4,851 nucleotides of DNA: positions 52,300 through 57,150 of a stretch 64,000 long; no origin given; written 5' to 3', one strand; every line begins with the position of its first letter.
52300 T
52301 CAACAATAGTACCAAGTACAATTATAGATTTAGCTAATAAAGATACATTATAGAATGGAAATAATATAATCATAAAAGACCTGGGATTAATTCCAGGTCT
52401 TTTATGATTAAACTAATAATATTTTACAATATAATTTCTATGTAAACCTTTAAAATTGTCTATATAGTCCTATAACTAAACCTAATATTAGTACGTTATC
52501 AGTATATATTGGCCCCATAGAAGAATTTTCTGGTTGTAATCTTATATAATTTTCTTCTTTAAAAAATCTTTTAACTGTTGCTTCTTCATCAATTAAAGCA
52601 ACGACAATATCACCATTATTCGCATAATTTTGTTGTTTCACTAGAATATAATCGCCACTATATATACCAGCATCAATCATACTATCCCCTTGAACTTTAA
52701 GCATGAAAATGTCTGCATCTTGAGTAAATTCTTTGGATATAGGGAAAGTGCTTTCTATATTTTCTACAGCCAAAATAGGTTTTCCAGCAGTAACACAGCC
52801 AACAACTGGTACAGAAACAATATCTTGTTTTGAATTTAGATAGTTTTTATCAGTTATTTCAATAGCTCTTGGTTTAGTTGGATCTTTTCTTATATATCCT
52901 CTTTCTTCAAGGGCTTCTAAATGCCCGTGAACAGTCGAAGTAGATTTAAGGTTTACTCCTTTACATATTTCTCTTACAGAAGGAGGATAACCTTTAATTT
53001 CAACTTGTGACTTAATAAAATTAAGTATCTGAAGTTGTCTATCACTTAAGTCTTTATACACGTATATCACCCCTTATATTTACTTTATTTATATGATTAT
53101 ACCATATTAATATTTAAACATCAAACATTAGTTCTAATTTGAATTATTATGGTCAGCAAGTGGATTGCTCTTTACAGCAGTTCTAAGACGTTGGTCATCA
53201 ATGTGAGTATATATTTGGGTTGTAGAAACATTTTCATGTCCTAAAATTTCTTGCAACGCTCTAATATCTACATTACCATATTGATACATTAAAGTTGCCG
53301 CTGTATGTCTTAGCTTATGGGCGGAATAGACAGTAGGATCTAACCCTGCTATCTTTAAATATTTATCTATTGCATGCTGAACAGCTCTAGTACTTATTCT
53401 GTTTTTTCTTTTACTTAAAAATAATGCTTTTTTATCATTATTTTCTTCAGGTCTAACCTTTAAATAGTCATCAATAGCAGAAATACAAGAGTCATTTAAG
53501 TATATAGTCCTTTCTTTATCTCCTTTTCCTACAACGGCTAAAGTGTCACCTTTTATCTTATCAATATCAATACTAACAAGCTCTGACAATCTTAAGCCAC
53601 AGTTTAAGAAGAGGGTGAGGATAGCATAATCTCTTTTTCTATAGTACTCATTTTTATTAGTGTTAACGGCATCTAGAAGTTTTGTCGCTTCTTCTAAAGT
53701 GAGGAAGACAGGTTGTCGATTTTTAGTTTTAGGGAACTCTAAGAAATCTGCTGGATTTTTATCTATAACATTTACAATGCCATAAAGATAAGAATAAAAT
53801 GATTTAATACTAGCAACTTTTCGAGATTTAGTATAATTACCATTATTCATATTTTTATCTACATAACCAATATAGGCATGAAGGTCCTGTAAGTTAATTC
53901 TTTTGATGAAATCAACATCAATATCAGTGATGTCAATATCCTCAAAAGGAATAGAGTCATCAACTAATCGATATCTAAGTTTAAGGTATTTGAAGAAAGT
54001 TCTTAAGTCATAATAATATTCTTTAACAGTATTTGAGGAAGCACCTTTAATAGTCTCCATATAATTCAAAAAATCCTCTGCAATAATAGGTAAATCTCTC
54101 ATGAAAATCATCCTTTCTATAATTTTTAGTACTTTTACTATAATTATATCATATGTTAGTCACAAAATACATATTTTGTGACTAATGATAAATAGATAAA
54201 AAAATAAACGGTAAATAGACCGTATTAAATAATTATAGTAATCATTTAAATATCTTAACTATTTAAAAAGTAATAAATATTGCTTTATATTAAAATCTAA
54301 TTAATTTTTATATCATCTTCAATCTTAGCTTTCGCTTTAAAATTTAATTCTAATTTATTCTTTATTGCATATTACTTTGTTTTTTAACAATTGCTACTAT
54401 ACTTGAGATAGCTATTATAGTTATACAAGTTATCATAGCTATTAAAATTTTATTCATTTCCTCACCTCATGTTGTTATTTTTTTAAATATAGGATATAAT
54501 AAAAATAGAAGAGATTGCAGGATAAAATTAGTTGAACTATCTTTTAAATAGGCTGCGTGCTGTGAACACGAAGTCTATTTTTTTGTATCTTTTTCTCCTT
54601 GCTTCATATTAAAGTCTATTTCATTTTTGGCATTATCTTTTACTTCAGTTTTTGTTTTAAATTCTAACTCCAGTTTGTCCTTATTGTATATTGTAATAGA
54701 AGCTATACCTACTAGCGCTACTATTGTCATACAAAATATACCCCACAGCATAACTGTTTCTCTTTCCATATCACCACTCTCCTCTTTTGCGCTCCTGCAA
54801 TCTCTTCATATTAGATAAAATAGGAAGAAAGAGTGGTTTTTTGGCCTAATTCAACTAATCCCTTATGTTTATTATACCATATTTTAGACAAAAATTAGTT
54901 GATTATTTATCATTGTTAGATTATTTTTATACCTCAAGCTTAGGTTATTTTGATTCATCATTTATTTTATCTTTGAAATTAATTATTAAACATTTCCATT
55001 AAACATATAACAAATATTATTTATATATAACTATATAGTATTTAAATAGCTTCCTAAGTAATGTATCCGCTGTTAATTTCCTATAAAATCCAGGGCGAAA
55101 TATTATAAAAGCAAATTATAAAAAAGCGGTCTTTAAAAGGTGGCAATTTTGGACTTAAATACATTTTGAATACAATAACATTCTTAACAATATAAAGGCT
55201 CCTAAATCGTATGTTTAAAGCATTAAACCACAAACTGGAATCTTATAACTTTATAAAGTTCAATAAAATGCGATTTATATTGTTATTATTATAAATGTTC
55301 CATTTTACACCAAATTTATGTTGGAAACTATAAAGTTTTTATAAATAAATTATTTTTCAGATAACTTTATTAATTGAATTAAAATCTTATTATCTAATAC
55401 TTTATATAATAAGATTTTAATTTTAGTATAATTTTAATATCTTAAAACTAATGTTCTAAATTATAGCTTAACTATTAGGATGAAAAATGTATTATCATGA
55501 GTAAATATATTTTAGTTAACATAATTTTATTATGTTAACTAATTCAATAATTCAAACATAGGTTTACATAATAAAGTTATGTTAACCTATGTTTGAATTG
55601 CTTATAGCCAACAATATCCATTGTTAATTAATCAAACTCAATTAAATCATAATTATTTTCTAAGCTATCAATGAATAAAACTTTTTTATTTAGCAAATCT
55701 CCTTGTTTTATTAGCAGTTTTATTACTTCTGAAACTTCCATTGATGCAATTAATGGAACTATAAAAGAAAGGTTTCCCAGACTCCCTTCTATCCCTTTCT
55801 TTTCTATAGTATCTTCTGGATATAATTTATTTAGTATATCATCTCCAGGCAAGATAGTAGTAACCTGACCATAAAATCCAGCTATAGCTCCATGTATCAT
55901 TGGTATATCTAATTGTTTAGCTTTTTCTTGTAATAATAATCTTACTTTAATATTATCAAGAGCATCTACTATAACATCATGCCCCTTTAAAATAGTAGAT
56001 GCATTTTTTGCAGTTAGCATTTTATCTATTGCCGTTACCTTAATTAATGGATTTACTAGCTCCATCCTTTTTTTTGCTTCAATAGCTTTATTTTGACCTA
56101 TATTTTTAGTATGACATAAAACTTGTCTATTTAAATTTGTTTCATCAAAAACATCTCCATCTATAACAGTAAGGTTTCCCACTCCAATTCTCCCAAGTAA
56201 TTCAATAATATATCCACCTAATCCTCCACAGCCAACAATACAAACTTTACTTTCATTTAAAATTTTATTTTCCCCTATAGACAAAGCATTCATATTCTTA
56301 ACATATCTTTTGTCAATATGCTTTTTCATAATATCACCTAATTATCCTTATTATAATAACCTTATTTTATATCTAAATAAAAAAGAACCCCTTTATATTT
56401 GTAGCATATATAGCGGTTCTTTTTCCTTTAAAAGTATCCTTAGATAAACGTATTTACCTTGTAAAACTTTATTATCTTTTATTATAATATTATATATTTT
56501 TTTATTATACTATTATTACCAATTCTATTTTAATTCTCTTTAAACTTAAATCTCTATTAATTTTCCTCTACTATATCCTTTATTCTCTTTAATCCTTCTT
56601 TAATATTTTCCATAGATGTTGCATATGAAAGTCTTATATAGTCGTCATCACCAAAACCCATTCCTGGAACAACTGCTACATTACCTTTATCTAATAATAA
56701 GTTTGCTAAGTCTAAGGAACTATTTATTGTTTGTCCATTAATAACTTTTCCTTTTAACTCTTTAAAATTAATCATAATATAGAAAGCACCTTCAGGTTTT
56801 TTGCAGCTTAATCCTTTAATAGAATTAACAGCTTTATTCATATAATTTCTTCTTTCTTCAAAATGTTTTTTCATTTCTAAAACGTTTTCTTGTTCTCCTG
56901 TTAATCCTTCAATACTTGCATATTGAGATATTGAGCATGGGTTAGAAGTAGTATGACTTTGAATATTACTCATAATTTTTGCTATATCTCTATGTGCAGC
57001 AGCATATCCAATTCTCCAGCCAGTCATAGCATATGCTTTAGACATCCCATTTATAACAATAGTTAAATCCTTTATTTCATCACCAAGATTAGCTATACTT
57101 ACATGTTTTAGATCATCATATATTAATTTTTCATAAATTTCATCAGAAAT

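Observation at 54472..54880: Small hydrophobic protein gene with SD-sequestering leader and a convergent antisense unit (type I toxin-antitoxin-like)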

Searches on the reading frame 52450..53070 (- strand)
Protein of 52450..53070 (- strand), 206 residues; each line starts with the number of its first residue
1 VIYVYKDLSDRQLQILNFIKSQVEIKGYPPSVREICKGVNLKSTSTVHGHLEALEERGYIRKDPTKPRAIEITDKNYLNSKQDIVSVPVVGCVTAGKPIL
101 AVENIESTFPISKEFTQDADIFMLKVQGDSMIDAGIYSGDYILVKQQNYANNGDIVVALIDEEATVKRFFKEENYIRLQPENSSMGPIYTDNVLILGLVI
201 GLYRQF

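Call 6: search_protein_families(library=pfam, proteins=[window:52450-53070:-], max_evalue=1)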
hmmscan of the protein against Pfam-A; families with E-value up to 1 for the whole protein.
window:52450-53070:- (206 aa): 13 families
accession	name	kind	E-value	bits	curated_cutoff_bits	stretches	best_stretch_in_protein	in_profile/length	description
PF00717.28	Peptidase_S24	-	1.3e-34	118.8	23.3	1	88-200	1-116/116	Peptidase S24-like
PF01726.22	LexA_DNA_bind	-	1.9e-25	88.8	23.7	1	6-69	2-65/65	LexA DNA binding domain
PF09339.16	HTH_IclR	-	3.8e-05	23.8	22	1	30-64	19-52/52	IclR helix-turn-helix domain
PF13463.12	HTH_27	-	4.4e-05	24.1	22.2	1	8-74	1-66/68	Winged helix DNA-binding domain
PF12802.13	MarR_2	-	0.00016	22.2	27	1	7-64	2-56/61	MarR family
PF13412.12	HTH_24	-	0.0011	18.9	21.9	1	12-61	5-48/48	Winged helix-turn-helix DNA-binding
PF25212.1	HVO_A0114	-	0.0057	16.9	27.6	1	7-64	19-70/84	HVO_A0114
PF01022.26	HTH_5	-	0.0085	16.4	22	1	29-62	15-47/47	Bacterial regulatory protein, arsR family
PF04182.18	B-block_TFIIIC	-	0.082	13.4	22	1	33-72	22-54/73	B-block binding subunit of TFIIIC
PF13730.12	HTH_36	-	0.1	12.9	25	1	30-60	26-55/55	Helix-turn-helix domain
PF01978.25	TrmB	-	0.17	12.2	25.6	1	32-74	25-66/68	Sugar-specific transcriptional regulator TrmB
PF04358.19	DsrC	-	0.19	12.6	24.9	1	7-44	36-73/107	DsrC like protein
PF22665.2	DUF6293_C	-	0.2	12.5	27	0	47-73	64-91/101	DUF6293 C-terminal winged helix domain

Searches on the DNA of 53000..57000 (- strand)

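Call 5: search_rna_families(source=window, start=53000, end=57000, threshold=evalue, max_evalue=1)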
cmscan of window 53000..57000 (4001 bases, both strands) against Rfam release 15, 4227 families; matches with E-value up to 1: 1.
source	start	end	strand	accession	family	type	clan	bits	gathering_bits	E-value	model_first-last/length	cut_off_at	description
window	53412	53481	-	RF02350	psRNA6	Gene; sRNA;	-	14.6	60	0.57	1-333/333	no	Nitrosomonas sRNA psRNA6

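Call 92: search_rna_families(sources=[L081, L082, L083, L084, L086, L087, L088, L089, L090, L091, L092, L093, L094, L095], threshold=gathering)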
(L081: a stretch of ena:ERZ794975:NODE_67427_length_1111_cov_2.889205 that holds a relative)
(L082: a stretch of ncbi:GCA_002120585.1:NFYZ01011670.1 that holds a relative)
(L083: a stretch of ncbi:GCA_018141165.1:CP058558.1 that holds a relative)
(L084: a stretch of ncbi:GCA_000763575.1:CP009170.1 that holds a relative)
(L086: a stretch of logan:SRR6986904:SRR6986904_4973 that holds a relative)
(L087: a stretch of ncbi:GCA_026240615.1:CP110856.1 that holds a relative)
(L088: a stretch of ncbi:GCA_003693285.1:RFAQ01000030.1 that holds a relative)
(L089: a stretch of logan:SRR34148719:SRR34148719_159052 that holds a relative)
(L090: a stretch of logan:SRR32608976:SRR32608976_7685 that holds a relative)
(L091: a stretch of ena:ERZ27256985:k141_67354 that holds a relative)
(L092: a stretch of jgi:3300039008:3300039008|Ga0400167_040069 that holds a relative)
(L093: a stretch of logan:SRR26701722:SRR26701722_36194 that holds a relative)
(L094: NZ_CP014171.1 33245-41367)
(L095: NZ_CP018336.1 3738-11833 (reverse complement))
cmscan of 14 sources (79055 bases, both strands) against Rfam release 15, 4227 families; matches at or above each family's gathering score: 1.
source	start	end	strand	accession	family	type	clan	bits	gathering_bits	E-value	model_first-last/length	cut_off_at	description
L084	5534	5593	+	RF01734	Fluoride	Cis-reg; riboswitch;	-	40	34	1.7e-07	1-64/64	no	Fluoride riboswitch aptamer (crcB RNA motif)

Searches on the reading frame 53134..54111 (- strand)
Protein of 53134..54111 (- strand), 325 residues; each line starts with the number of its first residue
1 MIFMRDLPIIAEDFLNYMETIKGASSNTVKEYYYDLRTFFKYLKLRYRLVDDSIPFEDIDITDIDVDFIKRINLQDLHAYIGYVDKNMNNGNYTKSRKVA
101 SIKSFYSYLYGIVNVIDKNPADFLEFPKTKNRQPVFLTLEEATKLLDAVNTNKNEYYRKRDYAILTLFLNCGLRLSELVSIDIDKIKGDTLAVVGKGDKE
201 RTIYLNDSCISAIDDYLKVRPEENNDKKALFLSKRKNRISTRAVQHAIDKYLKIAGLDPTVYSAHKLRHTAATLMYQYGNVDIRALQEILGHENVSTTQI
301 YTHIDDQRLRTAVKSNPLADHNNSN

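Call 6: search_protein_families(library=pfam, proteins=[window:53134-54111:-], max_evalue=1)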
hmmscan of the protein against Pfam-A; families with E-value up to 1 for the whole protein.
window:53134-54111:- (325 aa): 7 families
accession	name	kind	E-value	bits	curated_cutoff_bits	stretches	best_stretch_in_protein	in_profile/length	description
PF00589.27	Phage_integrase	-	4.1e-41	141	27.1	1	136-307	2-171/172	Phage integrase family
PF02899.23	Phage_int_SAM_1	-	4e-08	33.9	22.3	1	12-44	2-34/83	Phage integrase, N-terminal SAM-like domain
PF16707.10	CagS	-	0.051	14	27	0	137-170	89-123/196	Cag pathogenicity island protein S of Helicobacter pylori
PF13495.12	Phage_int_SAM_4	-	0.15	13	27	1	12-109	3-78/85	Phage integrase, N-terminal SAM-like domain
PF09425.15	Jas_motif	-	0.15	12.3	22.1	1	231-243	11-23/26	Jas motif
PF20449.3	DUF6706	-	0.16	12.8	23.8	1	60-116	37-92/108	Family of unknown function (DUF6706)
PF13102.12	Phage_int_SAM_5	-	0.93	10.3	22.3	0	16-72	8-54/98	Phage integrase SAM-like domain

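Call 7: search_protein_families(library=ncbifam, proteins=[window:53134-54111:-], max_evalue=1)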
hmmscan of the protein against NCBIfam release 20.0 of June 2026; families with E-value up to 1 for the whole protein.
window:53134-54111:- (325 aa): 13 families
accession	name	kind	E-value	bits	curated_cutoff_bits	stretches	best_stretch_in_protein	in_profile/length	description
TIGR02224.1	recomb_XerC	equivalog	4e-66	223.4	335.15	1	12-312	1-285/295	tyrosine recombinase XerC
NF040815.2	recomb_XerA_Arch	equivalog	1.3e-60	205.2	220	1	12-311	1-261/263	site-specific tyrosine recombinase/integron integrase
TIGR02225.1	recomb_XerD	equivalog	2.6e-60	204.2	329.6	1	12-315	1-285/290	site-specific tyrosine recombinase XerD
NF001399.0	PRK00283.1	subfamily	7.8e-59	199.3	279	1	11-315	9-294/300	tyrosine recombinase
NF003462.0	PRK05084.1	equivalog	1.3e-41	142.5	267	2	153-315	186-355/360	tyrosine recombinase XerS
NF002331.0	PRK01287.1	subfamily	3.2e-32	111.9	371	1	93-311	98-319/365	site-specific tyrosine recombinase XerC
TIGR02249.1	integrase_gron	subfamily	1.6e-23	83.6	265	2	235-308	233-304/315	integron integrase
NF007370.0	PRK09870.1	subfamily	3.6e-15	56.1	221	1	129-308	5-183/200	tyrosine-type DNA invertase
NF011946.0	PRK15417.1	equivalog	7.6e-15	54.9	435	2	235-306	248-317/337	integron integrase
NF007371.0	PRK09871.1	subfamily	2.8e-09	36.8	222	1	136-314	6-184/198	tyrosine-type DNA invertase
NF002685.0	PRK02436.1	equivalog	2.1e-05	24.5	178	1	93-297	55-239/245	site-specific tyrosine recombinase XerD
NF040693.1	recomb_GmtY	equivalog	0.0018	17.6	340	1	114-189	181-248/441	gamma-mobile-trio recombinase GmtY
NF047926.1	integrase_GmtZ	equivalog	0.0026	15.8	600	1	258-315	424-481/784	gamma-mobile-trio integrase GmtZ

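Call 9: find_related_loci(query=window:53134-54111:-, collection=genome_contigs, flank=4000)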
Query window:53134-54111:- (325 aa) in genome_contigs; peptide patterns used: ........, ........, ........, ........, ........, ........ (x = any residue, [..] = any of these).
600 stretches matched a pattern (row limit reached: there are more); 503 encode a relative of the query (tblastn E <= 1e-3); the best 80 are kept; 80 distinct loci.
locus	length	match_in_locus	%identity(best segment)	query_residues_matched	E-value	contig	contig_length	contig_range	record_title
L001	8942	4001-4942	74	4-317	3e-163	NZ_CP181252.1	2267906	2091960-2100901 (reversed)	MAG: Sporanaerobacter sp. isolate UW_FK_SPOR1_1 chromosome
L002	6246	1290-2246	67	2-319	1e-148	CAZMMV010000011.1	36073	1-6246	MAG TPA_asm: uncultured Tissierellaceae bacterium isolate SRP294416_co2_701 genome assembly, contig: NODE_763_length_360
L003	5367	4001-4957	68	4-320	5e-149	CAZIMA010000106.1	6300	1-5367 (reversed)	MAG TPA_asm: uncultured Tissierella sp. isolate SRP192927_co5_868 genome assembly, contig: NODE_25511_length_6300_cov_4.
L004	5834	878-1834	68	4-320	2e-147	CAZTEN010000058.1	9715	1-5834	MAG TPA_asm: uncultured Tissierella sp. isolate SRP192927_co1_64 genome assembly, contig: NODE_17381_length_9715_cov_3.7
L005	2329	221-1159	69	4-319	1e-156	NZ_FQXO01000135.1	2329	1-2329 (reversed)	Caloranaerobacter azorensis DSM 13643, whole genome shotgun sequence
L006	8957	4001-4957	67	2-319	1e-146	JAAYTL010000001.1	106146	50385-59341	MAG: Tissierellia bacterium isolate AS24abBPME_147 1073_AS24, whole genome shotgun sequence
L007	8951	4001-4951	67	4-320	2e-145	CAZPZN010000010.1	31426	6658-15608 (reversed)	MAG TPA_asm: uncultured Tissierella sp. isolate SRP192927_co2_486 genome assembly, contig: NODE_1827_length_31426_cov_5.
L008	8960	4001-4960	68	4-325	3e-143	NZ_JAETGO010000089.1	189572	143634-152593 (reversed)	Sporosalibacterium faouarense strain SOL3f37 505, whole genome shotgun sequence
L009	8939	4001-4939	68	4-319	3e-142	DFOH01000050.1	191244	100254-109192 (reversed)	MAG TPA_asm: Firmicutes bacterium UBA3546 UBA3546_contig_250, whole genome shotgun sequence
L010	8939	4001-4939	69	4-319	3e-142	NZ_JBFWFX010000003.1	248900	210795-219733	Caloranaerobacter sp. DY30410 k141_129_length_248900_cov_323.3971, whole genome shotgun sequence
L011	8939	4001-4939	66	4-319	2e-139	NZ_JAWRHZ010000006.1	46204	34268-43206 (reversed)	MAG: Proteiniborus sp. isolate ADS25 c_000000026250, whole genome shotgun sequence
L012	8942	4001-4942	69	4-320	2e-136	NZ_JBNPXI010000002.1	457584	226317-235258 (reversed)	Brassicibacter mesophilus strain DSM 24659 Ga0415269_02, whole genome shotgun sequence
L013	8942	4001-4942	64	3-319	1e-135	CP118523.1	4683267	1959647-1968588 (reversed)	Clostridiaceae bacterium M8S5 chromosome, complete genome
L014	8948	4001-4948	61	6-325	6e-127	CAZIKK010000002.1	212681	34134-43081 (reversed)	MAG TPA_asm: uncultured Clostridia bacterium isolate SRP241341_co1_251 genome assembly, contig: NODE_50_length_212681_co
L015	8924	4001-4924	62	8-318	3e-124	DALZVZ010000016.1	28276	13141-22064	MAG TPA_asm: Sedimentibacter sp. isolate CTOTU47806 NODE_147_length_28276_cov_4.900996, whole genome shotgun sequence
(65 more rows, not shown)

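Call 89: search_protein_families(library=pfam, proteins=[L001:4976-5305:-], max_evalue=0.1)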
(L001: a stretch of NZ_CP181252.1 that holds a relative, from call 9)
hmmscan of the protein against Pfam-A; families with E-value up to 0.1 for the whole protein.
L001:4976-5305:- (109 aa): 2 families
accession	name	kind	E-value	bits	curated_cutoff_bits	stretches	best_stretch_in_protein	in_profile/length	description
PF01476.26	LysM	-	7.6e-10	39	20.9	1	50-99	1-43/43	LysM domain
PF10864.13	DUF2663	-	0.034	15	25.2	1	10-81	52-117/127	Protein of unknown function (DUF2663)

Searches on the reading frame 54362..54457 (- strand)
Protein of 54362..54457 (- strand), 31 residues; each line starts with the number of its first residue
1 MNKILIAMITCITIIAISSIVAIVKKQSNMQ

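Call 6: search_protein_families(library=pfam, proteins=[window:54362-54457:-], max_evalue=1)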
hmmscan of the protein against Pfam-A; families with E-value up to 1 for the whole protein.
window:54362-54457:- (31 aa): 0 families

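Call 7: search_protein_families(library=ncbifam, proteins=[window:54362-54457:-], max_evalue=1)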
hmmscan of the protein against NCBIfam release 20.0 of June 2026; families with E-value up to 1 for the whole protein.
window:54362-54457:- (31 aa): 2 families
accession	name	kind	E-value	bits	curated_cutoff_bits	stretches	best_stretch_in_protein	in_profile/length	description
TIGR02077.1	thr_lead_pep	equivalog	0.22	11.4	22.95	1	1-22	1-22/23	thr operon leader peptide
TIGR04296.1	PEFG-CTERM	domain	0.66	9.7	25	0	4-16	12-24/30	PEFG-CTERM sorting domain-containing protein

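Call 89: search_protein_families(library=pfam, proteins=[window:54365-54457:-], max_evalue=0.1)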
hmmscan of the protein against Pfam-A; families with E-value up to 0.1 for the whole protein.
seq(31 aa): 0 families
